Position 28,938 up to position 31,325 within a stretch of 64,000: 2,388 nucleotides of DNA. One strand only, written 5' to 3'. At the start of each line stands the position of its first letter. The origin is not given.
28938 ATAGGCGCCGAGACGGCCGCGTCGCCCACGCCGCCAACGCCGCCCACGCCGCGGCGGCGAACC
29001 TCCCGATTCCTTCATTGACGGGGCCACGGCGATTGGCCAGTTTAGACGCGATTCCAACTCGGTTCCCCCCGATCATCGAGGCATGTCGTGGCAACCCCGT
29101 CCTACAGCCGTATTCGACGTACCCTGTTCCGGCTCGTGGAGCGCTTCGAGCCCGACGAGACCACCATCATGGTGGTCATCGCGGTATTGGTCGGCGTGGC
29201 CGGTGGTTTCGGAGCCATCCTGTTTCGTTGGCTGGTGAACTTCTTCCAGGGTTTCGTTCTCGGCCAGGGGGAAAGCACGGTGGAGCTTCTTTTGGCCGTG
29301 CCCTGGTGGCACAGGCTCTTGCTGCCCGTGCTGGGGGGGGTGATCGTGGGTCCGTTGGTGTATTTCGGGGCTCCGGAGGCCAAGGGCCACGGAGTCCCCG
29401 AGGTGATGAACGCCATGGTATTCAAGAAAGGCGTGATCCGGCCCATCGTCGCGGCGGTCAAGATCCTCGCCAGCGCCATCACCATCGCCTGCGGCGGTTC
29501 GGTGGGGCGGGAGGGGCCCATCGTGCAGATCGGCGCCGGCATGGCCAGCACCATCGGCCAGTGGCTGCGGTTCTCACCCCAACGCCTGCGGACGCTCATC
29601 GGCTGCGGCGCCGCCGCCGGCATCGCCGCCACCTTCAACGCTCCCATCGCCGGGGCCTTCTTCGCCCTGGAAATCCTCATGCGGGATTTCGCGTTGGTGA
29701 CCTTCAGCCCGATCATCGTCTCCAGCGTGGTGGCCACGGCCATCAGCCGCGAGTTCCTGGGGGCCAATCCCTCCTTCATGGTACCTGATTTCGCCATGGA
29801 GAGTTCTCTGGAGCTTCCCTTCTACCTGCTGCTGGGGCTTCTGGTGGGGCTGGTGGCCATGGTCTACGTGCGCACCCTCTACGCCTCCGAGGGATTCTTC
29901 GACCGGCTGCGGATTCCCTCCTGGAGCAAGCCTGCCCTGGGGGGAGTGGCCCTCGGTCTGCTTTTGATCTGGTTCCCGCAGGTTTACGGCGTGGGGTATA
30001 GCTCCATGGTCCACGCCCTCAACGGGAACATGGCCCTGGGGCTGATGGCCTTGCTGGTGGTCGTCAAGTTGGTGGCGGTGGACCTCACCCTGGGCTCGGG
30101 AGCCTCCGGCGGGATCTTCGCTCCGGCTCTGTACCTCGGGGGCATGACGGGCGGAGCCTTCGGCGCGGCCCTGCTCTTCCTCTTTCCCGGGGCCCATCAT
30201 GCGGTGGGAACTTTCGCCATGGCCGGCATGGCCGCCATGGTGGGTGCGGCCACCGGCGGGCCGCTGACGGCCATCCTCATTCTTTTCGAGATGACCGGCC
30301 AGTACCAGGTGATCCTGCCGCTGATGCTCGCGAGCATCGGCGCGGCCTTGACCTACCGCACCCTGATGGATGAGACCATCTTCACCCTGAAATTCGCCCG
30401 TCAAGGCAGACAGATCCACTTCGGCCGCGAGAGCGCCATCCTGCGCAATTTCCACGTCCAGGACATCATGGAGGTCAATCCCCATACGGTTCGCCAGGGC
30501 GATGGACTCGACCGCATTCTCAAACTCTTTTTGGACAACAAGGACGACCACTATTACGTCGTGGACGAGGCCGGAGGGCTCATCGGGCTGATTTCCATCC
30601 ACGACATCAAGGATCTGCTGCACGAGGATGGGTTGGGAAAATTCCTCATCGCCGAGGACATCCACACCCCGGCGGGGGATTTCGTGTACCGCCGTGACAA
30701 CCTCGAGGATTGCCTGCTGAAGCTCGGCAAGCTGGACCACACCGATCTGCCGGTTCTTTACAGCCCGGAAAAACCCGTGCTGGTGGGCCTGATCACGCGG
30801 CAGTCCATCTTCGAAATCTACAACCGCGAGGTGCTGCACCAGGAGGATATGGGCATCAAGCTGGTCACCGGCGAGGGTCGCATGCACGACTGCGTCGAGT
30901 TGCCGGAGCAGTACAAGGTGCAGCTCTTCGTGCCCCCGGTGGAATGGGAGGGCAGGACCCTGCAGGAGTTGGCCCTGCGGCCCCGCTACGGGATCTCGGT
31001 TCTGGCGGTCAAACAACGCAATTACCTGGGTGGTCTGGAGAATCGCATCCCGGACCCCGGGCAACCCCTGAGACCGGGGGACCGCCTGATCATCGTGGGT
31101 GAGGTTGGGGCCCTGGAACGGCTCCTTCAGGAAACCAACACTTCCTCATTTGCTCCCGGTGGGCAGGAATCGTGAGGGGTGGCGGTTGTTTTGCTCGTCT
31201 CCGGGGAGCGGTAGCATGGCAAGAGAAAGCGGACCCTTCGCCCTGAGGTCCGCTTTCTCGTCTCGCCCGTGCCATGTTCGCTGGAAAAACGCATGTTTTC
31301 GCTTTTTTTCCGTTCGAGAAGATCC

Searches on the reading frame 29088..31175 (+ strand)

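Call 50: search_protein_families(library=pfam, proteins=[window:29088-31175:+], max_evalue=0.00001)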
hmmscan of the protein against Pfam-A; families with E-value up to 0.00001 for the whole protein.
window:29088-31175:+ (695 aa): 3 families
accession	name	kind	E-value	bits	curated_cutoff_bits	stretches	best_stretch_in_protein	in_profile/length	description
PF00654.25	Voltage_CLC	-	3.6e-100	335.9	24.8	1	83-422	1-344/346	Voltage gated chloride channel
PF00571.33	CBS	-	3.1e-12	47.1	24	1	457-512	1-56/57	CBS domain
PF02080.26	TrkA_C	-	4.7e-11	42.9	27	1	619-680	11-67/71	TrkA-C domain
